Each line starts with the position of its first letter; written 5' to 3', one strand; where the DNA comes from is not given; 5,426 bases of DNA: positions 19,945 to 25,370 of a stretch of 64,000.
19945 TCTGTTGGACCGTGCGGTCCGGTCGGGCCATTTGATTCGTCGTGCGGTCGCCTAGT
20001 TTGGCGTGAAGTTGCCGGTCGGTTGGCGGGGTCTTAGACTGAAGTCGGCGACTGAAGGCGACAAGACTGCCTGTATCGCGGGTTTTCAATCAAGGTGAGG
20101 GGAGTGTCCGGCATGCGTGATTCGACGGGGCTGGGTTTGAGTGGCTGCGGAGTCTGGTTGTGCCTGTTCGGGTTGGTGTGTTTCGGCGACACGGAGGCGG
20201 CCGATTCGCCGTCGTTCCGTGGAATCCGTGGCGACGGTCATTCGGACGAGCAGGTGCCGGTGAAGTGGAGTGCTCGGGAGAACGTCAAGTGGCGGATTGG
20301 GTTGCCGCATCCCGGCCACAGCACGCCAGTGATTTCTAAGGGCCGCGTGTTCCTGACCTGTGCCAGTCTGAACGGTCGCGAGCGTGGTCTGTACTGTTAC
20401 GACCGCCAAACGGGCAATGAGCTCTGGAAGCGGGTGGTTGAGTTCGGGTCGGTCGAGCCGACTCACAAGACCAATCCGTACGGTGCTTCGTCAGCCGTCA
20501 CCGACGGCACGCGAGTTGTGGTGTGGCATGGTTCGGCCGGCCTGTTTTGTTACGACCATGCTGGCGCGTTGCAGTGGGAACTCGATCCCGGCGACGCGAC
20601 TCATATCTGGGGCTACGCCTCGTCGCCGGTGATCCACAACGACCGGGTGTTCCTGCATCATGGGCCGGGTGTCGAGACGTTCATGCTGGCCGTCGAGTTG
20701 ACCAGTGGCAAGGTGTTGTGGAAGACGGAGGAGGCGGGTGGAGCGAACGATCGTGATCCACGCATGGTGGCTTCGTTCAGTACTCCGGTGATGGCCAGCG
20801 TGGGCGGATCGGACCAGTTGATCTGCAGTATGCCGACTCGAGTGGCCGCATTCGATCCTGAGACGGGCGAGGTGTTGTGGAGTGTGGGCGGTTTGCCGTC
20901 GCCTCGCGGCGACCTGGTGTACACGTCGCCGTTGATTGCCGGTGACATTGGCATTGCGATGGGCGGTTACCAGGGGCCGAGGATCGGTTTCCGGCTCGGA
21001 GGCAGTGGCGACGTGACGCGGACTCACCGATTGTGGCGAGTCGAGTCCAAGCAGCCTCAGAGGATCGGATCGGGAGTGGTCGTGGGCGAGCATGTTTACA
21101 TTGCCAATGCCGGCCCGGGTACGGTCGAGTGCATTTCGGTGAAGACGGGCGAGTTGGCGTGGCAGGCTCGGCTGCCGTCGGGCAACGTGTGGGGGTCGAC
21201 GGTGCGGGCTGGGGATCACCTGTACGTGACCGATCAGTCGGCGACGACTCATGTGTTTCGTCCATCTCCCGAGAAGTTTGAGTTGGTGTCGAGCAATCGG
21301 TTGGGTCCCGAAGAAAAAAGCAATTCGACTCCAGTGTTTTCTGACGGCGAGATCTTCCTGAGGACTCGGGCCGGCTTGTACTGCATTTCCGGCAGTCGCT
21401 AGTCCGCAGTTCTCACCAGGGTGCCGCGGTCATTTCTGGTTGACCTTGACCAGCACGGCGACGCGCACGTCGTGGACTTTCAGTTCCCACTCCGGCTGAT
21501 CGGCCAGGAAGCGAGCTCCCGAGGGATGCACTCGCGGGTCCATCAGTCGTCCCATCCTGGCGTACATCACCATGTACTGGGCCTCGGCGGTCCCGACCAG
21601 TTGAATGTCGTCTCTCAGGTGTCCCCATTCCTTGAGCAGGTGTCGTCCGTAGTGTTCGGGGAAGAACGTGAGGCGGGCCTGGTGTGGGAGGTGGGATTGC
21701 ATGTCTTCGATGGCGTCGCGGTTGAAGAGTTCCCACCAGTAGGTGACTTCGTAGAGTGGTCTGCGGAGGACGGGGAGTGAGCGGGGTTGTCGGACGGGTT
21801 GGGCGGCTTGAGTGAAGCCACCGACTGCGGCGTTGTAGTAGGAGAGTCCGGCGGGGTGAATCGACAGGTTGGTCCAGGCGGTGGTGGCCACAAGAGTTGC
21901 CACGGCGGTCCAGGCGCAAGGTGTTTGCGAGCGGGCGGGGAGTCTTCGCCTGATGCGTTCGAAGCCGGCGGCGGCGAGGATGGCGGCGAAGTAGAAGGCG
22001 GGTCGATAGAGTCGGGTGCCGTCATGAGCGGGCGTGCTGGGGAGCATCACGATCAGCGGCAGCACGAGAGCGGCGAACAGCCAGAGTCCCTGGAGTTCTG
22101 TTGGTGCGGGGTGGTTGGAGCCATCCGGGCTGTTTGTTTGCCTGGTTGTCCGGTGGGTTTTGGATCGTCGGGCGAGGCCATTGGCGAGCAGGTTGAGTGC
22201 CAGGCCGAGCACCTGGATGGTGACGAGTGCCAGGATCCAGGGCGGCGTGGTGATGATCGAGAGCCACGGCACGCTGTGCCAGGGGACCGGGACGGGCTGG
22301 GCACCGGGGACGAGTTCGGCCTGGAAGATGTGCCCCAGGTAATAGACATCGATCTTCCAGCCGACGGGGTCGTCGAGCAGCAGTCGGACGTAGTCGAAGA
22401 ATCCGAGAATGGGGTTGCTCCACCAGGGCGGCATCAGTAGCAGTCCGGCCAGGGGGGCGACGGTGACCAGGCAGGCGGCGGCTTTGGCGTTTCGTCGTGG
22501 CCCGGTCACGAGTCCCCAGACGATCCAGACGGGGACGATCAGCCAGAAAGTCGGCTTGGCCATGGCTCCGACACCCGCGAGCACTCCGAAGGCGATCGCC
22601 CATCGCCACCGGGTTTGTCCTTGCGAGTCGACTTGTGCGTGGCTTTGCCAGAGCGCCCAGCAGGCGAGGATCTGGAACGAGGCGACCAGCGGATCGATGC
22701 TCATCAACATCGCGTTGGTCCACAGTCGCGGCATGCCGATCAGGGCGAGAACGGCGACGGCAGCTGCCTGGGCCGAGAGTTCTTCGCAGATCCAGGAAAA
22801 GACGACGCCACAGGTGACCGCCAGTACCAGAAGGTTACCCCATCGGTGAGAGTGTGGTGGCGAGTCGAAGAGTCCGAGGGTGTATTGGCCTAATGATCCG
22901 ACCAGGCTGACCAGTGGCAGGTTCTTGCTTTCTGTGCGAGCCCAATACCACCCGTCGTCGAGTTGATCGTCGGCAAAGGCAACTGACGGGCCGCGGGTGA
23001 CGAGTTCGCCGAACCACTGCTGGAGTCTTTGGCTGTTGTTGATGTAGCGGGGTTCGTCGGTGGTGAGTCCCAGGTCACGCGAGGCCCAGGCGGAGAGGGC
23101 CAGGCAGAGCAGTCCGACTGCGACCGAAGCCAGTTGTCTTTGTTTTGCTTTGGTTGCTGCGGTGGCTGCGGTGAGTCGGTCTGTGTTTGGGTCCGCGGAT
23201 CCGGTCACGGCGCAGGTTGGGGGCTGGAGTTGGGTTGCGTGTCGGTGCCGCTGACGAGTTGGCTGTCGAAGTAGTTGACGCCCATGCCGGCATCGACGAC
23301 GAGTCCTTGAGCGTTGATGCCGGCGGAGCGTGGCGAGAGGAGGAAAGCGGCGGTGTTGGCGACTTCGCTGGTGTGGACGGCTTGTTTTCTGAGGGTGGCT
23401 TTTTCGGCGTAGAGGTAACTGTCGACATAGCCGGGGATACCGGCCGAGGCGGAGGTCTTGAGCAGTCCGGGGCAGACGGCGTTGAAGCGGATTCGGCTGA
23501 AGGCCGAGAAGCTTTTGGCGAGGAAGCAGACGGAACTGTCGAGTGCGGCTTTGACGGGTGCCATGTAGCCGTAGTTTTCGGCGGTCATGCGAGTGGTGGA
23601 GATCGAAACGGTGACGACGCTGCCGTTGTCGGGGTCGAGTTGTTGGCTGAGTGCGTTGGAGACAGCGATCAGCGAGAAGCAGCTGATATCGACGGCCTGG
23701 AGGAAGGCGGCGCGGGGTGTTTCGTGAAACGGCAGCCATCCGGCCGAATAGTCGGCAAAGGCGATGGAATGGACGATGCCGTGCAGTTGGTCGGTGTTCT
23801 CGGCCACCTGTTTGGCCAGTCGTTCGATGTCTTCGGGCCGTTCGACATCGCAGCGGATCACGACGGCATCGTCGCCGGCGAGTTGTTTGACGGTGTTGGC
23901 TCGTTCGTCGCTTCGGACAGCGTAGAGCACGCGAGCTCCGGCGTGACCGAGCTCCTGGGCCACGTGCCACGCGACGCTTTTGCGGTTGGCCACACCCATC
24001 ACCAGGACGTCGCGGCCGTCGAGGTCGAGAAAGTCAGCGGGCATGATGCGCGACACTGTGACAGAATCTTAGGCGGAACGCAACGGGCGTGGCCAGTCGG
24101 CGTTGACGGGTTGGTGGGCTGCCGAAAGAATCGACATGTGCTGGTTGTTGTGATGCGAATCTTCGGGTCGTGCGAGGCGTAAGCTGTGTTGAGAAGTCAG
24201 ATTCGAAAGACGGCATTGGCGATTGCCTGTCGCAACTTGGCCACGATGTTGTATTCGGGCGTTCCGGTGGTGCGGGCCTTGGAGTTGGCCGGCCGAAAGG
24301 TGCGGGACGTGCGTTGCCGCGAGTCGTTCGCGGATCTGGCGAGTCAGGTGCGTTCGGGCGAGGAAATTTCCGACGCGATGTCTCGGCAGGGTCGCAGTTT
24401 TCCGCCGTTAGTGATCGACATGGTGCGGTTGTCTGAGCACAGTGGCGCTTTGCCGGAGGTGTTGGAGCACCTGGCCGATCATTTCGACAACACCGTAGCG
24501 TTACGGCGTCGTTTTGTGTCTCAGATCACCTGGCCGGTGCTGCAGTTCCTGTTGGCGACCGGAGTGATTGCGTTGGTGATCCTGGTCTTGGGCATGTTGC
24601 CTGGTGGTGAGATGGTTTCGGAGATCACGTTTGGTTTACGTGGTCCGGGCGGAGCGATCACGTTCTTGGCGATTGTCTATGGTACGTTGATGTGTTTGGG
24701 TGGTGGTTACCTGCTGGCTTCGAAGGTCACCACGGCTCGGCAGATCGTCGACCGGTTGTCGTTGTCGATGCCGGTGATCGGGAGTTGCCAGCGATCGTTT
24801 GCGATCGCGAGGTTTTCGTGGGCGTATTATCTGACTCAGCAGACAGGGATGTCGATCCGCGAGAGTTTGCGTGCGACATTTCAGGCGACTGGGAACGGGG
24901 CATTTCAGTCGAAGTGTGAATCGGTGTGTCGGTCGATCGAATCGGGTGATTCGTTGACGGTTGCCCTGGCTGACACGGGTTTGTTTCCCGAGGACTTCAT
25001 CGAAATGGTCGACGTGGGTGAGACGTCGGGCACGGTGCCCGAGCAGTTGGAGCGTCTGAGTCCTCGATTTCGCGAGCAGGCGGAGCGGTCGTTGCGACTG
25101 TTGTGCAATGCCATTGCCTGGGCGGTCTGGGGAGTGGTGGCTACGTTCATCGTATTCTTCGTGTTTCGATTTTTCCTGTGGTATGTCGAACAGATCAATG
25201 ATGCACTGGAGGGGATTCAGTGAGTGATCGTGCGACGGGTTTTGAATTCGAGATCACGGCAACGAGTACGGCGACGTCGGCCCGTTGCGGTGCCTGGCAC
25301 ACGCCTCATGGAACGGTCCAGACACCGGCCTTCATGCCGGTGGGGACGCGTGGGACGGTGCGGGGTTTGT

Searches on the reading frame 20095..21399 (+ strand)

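Call 71: search_protein_families(library=pfam, proteins=[window:20095-21399:+], max_evalue=0.001)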
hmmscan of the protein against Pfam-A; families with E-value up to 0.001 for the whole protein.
window:20095-21399:+ (435 aa): 3 families
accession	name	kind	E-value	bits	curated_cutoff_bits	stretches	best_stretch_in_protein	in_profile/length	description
PF13360.13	PQQ_2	-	8.1e-32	111.2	27.6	3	99-357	5-232/233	Outer membrane protein assembly factor BamB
PF13570.13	Beta-prop_ACSF4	-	1.7e-12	47.9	133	2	61-234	164-311/329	Beta-alanine-activating enzyme, beta-propeller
PF01011.28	PQQ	-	9.2e-10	38.3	26.7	0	207-264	29-83/595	Glucose/ethanol/alcohol dehydrogenase, beta-propeller domain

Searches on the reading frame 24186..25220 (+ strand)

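Call 71: search_protein_families(library=pfam, proteins=[window:24186-25220:+], max_evalue=0.001)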
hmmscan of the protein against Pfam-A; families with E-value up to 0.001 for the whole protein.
window:24186-25220:+ (345 aa): 1 family
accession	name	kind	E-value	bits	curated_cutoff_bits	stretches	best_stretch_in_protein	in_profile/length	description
PF00482.28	T2SSF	-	9.2e-45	152.1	25.2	2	14-135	1-123/125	Type II secretion system (T2SS), protein F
